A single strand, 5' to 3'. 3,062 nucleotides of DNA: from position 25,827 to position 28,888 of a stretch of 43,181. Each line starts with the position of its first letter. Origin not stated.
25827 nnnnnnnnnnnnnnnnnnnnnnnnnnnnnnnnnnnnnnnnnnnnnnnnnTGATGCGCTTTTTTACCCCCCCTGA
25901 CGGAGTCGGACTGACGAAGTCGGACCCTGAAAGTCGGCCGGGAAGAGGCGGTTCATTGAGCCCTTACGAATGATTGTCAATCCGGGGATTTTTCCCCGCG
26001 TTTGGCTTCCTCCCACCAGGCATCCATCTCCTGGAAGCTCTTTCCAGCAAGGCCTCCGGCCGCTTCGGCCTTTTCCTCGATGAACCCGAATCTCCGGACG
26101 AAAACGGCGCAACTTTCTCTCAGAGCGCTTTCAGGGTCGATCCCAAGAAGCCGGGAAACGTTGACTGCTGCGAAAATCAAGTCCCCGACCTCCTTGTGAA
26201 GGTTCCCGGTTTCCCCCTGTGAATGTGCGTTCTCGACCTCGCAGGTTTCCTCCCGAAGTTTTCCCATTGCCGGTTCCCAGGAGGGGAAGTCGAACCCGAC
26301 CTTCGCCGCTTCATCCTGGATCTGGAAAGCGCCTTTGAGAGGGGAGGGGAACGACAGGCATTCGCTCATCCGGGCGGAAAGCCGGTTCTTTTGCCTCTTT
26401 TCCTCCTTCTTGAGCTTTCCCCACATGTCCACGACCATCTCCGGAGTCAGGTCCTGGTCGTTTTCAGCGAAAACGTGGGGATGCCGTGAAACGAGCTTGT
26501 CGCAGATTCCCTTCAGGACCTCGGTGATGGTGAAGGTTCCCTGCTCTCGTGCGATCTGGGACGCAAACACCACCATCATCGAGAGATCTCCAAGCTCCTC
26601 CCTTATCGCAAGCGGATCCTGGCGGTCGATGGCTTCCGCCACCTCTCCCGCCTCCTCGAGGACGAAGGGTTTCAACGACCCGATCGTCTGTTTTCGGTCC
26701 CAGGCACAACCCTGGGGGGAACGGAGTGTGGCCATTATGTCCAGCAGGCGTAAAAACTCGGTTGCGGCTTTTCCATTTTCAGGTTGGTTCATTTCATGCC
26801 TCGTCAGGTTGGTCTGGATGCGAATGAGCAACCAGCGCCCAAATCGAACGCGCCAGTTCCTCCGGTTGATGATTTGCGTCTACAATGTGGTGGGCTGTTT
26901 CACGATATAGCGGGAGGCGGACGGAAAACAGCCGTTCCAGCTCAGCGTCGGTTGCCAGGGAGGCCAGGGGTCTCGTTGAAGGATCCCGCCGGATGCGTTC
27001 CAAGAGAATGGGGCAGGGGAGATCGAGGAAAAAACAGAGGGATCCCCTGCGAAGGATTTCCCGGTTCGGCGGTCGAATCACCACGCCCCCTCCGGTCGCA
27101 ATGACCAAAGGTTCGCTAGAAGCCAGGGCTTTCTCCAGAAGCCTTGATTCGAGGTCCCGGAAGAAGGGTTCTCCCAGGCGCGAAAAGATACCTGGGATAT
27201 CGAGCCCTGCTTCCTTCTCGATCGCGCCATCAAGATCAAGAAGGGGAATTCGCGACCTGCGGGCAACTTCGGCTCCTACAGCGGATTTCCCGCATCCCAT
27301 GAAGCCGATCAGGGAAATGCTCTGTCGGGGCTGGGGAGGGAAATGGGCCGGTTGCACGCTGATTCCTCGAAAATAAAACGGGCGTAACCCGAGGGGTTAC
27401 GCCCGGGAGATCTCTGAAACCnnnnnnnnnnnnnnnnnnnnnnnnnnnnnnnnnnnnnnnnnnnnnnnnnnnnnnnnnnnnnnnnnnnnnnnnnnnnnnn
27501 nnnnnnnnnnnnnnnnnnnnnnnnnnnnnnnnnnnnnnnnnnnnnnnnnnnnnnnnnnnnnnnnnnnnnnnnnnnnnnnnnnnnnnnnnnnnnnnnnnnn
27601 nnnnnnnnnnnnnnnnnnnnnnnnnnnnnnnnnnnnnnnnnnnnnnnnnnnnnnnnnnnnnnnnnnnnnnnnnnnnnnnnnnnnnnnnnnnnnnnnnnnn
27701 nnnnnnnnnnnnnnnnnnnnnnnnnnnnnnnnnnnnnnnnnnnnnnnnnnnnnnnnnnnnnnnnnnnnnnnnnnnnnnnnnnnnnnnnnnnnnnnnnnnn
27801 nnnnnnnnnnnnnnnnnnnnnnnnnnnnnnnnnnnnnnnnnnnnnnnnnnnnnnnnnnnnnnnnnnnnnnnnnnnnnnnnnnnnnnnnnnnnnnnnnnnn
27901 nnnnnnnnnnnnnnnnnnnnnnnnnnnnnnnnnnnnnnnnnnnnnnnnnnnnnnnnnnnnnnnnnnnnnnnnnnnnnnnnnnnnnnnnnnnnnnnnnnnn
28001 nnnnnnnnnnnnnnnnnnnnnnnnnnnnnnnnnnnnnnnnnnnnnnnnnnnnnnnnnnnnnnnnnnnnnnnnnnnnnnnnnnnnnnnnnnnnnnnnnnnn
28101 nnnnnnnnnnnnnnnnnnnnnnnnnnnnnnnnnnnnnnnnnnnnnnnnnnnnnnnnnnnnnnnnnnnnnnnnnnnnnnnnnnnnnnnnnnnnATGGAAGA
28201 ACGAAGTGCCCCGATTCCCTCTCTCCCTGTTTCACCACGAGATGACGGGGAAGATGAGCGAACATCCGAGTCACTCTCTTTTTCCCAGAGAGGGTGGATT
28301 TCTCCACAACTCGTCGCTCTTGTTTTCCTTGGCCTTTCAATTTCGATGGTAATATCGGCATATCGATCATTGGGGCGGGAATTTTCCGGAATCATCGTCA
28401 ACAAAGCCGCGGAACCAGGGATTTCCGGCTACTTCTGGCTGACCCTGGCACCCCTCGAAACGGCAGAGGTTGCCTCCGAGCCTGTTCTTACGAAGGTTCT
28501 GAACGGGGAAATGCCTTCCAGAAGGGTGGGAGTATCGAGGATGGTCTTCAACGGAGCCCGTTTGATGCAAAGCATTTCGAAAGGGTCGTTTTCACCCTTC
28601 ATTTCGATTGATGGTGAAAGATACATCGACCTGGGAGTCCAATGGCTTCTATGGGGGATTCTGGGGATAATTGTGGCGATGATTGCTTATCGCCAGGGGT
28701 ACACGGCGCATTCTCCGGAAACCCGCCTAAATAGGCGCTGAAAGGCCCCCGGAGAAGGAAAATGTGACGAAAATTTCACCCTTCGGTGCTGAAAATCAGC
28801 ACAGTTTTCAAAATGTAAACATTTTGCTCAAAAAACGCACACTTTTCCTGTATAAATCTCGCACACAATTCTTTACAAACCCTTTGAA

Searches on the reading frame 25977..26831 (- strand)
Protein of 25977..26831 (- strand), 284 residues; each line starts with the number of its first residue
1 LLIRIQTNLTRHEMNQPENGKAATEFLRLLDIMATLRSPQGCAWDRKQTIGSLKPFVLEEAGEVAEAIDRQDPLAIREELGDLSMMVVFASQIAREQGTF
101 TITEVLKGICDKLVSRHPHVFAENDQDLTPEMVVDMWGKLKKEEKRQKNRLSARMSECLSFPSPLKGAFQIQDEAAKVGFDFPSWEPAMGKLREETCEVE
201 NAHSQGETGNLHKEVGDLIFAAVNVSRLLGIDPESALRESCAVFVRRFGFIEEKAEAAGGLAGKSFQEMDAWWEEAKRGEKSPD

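Call 10: search_protein_families(library=pfam, proteins=[window:25977-26831:-], max_evalue=0.01)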
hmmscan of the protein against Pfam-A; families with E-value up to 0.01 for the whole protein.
window:25977-26831:- (284 aa): 2 families
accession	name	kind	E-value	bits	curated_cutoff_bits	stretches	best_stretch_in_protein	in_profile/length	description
PF03819.22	MazG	-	1.7e-32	112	22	2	48-121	1-74/74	MazG nucleotide pyrophosphohydrolase domain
PF01503.22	PRA-PH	-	8.2e-08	33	21.3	1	191-239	33-81/86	Phosphoribosyl-ATP pyrophosphohydrolase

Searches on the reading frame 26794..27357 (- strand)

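Call 10: search_protein_families(library=pfam, proteins=[window:26794-27357:-], max_evalue=0.01)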
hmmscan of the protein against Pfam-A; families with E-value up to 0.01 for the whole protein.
window:26794-27357:- (187 aa): 2 families
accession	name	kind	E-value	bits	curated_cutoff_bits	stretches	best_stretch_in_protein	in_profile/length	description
PF01202.28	SKI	-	7.1e-40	137.2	22.1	1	20-173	1-155/159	Shikimate kinase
PF13238.12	AAA_18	-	0.0047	17.8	29.4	0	14-129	1-115/128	AAA domain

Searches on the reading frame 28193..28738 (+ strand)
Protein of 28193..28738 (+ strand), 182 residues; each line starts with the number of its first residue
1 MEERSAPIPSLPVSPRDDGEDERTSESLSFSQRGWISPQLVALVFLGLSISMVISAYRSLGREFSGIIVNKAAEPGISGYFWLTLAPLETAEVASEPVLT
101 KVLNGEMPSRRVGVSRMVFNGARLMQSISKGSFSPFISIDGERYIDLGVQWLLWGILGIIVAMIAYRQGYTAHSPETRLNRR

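Call 60: search_protein_families(library=pfam, proteins=[window:28193-28738:+], max_evalue=1)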
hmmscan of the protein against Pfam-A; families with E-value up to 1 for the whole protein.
window:28193-28738:+ (182 aa): 0 families

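Call 61: search_protein_families(library=ncbifam, proteins=[window:28193-28738:+], max_evalue=1)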
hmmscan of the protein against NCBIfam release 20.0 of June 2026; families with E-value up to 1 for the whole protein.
window:28193-28738:+ (182 aa): 0 families
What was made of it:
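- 28193..28741 (+): Neighbouring gene for a 182-residue membrane protein with two transmembrane helices, the most constant neighbour of the module (context, not shown to be part of the unit). It has no Pfam or NCBIfam match (calls 60, 61).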

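Call 76: find_homologous_proteins(query=window:28193-28738:+, max_evalue=0.001)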
Query window:28193-28738:+ (182 aa): 5 proteins with E <= 0.001 among 141 candidates.
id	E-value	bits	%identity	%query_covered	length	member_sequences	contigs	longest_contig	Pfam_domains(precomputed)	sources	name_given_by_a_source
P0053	2.1e-33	134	46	85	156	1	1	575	-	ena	-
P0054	1.2e-28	118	45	78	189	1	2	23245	-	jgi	jgi:hypothetical protein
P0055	4.4e-21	93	41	65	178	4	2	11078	-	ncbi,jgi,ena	-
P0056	1.4e-19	89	40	79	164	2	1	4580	-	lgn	-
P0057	3.9e-12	64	43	56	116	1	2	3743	-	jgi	-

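Call 80: find_homologous_proteins(query=A4, max_evalue=0.001)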
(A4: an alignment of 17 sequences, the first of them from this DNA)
Query A4 (17 sequences) (182 aa, profile of the alignment): 38 proteins with E <= 0.001 among 7230 candidates.
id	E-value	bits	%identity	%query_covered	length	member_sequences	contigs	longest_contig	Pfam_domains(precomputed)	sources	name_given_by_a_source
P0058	1.0e-62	229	41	77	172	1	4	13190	-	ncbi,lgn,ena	-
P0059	9.0e-62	225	44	78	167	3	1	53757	-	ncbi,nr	ncbi:MAG: hypothetical protein CVV42_12380 [Candidatus Riflebacteria bacterium HGW-Riflebacteria-2]|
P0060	1.1e-61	225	40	77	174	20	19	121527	-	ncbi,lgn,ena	-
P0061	1.2e-61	225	45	74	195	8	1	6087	-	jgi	-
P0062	1.5e-61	225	39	74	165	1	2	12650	-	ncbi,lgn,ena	-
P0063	5.9e-61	223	41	76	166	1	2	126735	-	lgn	-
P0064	1.4e-60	222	41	76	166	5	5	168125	-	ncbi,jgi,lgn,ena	-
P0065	1.7e-60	221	41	76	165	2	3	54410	-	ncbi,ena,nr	ncbi:MAG TPA: hypothetical protein PLM07_18590 [Candidatus Rifleibacterium sp.]|nr:hypothetical prot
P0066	3.9e-60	220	43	78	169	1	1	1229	-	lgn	-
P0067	6.0e-60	220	42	77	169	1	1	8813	-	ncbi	-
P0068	1.0e-59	219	43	74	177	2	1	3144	-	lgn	-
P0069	1.1e-59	219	40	77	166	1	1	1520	-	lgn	-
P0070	2.4e-59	218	38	82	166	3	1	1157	-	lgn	-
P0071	1.3e-58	215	41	80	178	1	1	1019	-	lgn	-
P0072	8.9e-57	209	44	77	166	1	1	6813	-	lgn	-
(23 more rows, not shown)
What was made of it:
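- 28193..28741 (+): Its family comprises 38 clusters; the few that carry an organism name are Riflebacteria (call 80).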

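Call 85: predict_structure(alignment_id=A5)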
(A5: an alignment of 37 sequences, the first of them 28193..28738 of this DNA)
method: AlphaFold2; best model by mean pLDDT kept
length: 182 residues; sequences in the alignment: 37
mean_pLDDT: 84.4   pTM: 0.70
mean pLDDT of the five models: 84.4, 84.3, 84.1, 83.1, 82.7
residues with pLDDT >= 90: 102; 70-90: 39; 50-70: 41; < 50: 0
segments of 3 or more residues with pLDDT < 50: none
pLDDT, mean of each block of 10 residues (from residue 1): 63 63 55 72 97 97 96 87 92 69 86 95 96 98 96 98 92 72 54
secondary structure, 60 per line:
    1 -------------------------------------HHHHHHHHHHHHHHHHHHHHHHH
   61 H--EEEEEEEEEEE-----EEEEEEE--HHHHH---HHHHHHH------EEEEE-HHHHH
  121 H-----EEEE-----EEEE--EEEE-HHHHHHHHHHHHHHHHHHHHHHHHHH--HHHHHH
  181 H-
elements in order: H38-61 E64-74 E80-86 H89-93 H97-103 E110-114 H116-121 E127-130 E136-139 E142-145 H147-172 H175-181
